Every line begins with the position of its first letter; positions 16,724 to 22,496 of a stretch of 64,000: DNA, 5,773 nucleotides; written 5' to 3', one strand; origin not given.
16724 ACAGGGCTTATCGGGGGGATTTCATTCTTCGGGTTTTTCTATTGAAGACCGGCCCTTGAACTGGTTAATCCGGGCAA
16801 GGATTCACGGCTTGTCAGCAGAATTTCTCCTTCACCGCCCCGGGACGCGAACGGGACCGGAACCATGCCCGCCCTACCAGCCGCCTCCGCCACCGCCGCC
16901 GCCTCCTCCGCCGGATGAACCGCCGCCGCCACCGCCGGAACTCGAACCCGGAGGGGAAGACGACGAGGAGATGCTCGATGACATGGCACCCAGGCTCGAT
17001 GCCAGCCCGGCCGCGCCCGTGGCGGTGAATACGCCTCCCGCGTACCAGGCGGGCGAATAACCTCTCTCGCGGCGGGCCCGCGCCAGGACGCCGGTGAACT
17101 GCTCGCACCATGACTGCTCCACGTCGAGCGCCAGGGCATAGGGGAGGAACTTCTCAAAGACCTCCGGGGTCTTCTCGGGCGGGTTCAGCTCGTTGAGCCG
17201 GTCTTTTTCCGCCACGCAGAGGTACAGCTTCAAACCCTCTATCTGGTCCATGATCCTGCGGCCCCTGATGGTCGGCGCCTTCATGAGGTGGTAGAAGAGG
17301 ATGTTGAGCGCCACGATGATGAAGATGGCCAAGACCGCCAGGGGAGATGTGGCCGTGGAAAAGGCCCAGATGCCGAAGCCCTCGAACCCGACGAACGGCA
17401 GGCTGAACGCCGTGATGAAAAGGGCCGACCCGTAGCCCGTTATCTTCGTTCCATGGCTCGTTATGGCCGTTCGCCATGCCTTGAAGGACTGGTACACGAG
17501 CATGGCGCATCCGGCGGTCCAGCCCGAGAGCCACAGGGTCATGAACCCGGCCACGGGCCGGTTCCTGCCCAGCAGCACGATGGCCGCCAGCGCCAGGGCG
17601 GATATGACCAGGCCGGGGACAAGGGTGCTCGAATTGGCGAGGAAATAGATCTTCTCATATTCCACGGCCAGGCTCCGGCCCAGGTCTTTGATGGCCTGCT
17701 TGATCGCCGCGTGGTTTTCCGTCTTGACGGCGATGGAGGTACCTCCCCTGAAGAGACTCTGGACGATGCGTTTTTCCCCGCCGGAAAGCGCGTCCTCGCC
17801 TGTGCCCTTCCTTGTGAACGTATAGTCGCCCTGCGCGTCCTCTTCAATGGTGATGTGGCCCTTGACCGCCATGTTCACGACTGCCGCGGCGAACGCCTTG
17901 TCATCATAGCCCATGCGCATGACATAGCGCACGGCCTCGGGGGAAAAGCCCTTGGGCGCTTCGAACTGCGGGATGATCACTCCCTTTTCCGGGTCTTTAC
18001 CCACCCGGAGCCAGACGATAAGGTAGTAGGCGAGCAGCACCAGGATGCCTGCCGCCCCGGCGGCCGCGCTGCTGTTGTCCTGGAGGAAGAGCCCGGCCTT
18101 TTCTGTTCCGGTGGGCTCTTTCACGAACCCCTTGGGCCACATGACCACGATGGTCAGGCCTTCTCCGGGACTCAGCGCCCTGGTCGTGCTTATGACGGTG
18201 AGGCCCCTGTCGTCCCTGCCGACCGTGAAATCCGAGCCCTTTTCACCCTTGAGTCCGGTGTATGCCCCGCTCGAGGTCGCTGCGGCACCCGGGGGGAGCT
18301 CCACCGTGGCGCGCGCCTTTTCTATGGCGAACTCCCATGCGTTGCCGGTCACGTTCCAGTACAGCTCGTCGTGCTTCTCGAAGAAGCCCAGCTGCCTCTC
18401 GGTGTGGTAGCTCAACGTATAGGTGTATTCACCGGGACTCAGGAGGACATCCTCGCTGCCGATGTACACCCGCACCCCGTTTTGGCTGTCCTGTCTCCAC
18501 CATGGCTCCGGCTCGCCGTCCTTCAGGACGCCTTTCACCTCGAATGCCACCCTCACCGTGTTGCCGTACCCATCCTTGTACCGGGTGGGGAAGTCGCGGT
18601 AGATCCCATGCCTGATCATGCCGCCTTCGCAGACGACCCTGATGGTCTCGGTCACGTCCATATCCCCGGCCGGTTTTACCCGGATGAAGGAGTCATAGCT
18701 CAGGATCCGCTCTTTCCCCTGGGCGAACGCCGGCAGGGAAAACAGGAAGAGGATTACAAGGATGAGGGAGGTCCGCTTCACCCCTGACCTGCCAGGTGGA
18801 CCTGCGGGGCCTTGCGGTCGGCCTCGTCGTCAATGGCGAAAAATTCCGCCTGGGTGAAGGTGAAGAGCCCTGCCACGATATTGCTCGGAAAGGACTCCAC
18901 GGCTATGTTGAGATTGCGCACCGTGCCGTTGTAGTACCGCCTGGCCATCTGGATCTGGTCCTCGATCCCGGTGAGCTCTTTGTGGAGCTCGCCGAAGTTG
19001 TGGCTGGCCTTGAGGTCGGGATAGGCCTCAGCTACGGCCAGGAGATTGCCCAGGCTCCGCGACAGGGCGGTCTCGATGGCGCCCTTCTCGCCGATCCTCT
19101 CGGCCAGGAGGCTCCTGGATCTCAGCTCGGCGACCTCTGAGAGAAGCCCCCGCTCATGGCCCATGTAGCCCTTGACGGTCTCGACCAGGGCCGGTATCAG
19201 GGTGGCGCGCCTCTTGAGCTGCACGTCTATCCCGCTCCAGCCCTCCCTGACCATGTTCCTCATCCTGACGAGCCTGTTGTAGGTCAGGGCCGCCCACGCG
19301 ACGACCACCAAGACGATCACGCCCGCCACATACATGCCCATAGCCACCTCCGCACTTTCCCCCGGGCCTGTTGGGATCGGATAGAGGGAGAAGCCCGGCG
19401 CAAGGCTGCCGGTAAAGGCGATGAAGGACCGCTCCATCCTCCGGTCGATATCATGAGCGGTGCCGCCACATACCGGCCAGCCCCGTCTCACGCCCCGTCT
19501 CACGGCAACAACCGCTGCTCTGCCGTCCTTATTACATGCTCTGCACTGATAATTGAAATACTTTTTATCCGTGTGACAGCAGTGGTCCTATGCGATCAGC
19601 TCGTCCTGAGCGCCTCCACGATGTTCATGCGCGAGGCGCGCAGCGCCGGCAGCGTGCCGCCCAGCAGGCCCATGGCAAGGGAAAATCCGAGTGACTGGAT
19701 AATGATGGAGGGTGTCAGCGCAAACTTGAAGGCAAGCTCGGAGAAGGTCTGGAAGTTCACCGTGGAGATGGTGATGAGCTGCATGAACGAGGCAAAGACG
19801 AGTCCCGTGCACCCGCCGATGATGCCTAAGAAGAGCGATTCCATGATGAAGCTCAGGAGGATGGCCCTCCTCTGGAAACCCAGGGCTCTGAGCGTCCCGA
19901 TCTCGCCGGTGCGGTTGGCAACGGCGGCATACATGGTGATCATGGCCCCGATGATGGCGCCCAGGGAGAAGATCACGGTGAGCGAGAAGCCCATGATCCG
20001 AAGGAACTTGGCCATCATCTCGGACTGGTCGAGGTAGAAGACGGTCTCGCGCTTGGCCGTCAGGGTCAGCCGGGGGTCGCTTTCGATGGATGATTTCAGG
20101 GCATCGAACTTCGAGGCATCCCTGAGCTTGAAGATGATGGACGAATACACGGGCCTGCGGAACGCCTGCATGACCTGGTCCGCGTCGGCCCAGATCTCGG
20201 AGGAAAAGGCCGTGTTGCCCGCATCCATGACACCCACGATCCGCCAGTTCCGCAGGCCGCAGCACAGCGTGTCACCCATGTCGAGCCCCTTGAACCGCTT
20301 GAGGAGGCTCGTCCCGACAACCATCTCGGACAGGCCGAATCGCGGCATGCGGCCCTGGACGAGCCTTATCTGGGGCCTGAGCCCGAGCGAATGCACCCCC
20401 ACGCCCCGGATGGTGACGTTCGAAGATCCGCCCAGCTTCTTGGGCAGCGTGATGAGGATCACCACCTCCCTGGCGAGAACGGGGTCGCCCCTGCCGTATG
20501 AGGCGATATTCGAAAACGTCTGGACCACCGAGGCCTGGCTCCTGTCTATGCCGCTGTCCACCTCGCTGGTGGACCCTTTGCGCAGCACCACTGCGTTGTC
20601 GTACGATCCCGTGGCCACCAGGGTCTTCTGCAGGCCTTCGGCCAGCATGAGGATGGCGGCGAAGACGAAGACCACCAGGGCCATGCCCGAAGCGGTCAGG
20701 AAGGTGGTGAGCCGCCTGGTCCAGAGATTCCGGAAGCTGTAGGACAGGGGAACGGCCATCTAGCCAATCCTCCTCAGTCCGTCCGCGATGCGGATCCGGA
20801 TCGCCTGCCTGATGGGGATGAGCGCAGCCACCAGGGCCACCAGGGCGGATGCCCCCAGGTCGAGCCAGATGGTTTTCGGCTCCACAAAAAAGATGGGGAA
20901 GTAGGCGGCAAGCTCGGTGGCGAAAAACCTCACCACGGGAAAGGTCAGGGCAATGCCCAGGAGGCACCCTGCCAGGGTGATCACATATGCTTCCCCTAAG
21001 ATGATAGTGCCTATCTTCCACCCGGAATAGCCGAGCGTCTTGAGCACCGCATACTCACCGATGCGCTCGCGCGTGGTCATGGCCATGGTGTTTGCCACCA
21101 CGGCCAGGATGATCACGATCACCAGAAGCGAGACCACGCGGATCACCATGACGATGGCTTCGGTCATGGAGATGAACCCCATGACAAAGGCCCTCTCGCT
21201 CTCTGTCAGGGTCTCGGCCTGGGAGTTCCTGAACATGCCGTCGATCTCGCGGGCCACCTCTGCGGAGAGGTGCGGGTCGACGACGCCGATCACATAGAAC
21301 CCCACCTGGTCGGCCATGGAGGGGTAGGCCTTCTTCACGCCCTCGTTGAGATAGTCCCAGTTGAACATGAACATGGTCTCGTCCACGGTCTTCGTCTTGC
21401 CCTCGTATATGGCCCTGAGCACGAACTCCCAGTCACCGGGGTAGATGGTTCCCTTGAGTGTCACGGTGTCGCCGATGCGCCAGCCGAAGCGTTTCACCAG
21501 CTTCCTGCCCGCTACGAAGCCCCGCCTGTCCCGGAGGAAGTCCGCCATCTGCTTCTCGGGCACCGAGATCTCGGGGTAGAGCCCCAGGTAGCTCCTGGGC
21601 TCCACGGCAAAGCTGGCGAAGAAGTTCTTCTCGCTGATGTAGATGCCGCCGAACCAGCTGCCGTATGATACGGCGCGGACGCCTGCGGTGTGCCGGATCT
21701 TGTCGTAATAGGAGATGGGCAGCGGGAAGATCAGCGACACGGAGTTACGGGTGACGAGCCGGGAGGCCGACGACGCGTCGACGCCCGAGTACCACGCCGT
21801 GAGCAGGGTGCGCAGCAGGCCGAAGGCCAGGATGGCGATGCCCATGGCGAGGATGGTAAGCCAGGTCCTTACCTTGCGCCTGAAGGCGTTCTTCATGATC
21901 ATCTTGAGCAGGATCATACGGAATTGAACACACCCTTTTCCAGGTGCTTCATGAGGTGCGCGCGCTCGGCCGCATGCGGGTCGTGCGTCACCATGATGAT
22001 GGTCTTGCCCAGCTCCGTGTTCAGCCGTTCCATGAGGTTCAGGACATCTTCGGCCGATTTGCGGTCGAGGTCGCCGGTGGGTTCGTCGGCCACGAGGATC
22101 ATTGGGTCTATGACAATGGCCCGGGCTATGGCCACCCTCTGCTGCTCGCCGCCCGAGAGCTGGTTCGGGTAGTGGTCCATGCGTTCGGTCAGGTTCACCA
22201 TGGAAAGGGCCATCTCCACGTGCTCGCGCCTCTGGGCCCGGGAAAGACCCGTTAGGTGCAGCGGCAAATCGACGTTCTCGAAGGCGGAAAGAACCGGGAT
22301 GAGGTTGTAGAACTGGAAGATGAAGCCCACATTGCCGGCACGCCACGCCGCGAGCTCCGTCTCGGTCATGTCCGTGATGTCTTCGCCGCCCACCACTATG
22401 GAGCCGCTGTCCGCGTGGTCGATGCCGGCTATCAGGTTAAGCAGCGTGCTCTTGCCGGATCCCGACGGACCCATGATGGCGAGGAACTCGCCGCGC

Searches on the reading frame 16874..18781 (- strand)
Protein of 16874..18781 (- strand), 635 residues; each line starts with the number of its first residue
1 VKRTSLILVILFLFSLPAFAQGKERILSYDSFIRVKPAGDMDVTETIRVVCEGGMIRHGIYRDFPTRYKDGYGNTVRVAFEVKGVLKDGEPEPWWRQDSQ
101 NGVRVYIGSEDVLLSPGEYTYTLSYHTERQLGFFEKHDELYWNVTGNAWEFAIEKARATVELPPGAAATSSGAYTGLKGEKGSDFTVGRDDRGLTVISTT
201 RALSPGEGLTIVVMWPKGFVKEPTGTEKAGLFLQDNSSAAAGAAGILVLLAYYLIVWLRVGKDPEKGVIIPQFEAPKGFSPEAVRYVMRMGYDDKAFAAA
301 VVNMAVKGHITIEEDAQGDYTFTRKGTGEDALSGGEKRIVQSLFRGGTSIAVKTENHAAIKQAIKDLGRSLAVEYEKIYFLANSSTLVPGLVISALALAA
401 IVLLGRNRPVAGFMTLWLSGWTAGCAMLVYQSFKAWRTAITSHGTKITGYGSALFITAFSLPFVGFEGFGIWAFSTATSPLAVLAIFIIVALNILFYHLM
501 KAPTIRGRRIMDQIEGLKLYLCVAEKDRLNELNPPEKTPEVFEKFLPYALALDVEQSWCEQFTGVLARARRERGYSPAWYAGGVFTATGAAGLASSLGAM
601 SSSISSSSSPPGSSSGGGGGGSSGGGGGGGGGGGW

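Call 74: search_protein_families(library=pfam, proteins=[window:16874-18781:-], max_evalue=0.00001)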
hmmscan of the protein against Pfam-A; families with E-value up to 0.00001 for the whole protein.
window:16874-18781:- (635 aa): 2 families
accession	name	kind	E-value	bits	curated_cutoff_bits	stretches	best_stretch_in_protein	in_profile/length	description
PF20990.2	DUF2207_C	-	2.4e-39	136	33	1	272-562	5-247/247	Predicted membrane protein (DUF2207) C-terminal domain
PF09972.14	DUF2207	-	1.1e-32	114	24.4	1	25-215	1-172/172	Predicted membrane protein (DUF2207) N-terminal domain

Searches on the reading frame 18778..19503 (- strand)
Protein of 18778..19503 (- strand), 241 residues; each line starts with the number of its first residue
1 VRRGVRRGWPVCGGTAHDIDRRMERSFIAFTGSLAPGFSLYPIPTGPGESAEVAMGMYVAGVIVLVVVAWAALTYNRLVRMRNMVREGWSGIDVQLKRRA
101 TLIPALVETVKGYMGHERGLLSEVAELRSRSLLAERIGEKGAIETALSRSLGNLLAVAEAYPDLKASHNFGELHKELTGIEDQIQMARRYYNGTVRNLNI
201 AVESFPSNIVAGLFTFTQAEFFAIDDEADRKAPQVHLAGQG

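Call 74: search_protein_families(library=pfam, proteins=[window:18778-19503:-], max_evalue=0.00001)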
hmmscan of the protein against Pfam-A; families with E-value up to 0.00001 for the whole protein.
window:18778-19503:- (241 aa): 1 family
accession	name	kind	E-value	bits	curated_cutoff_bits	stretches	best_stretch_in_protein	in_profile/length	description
PF04011.17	LemA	-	2.5e-53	180.4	26.2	1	89-236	2-148/149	LemA family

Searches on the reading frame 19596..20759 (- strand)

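Call 74: search_protein_families(library=pfam, proteins=[window:19596-20759:-], max_evalue=0.00001)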
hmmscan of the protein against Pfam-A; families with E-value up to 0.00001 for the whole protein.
window:19596-20759:- (387 aa): 2 families
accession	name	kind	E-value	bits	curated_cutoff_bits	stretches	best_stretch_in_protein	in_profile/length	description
PF02687.27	FtsX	-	4.6e-17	62.6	25.5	1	259-380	2-120/120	FtsX-like permease C-terminal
PF12704.14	MacB_PCD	-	1.6e-16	61.7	27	1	19-226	1-205/207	MacB-like periplasmic core domain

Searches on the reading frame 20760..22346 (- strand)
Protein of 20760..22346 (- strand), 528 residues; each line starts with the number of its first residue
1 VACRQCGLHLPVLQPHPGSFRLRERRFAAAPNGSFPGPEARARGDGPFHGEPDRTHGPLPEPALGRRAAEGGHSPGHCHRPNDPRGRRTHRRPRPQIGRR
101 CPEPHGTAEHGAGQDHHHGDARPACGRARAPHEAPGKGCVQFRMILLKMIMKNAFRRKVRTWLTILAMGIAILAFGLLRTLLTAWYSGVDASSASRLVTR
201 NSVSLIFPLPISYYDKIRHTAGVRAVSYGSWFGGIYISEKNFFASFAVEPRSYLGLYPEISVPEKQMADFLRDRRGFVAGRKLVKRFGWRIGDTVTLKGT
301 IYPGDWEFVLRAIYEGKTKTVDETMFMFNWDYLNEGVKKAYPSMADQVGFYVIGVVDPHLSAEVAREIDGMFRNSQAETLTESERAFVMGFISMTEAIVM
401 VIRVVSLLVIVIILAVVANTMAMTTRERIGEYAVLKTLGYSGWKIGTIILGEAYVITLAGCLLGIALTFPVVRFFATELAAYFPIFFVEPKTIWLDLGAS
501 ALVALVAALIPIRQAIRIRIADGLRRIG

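Call 74: search_protein_families(library=pfam, proteins=[window:20760-22346:-], max_evalue=0.00001)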
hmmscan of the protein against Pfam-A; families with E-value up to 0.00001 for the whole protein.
window:20760-22346:- (528 aa): 1 family
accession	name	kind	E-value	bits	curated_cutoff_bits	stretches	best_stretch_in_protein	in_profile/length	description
PF02687.27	FtsX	-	1.7e-14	54.3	25.5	1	404-518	2-118/120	FtsX-like permease C-terminal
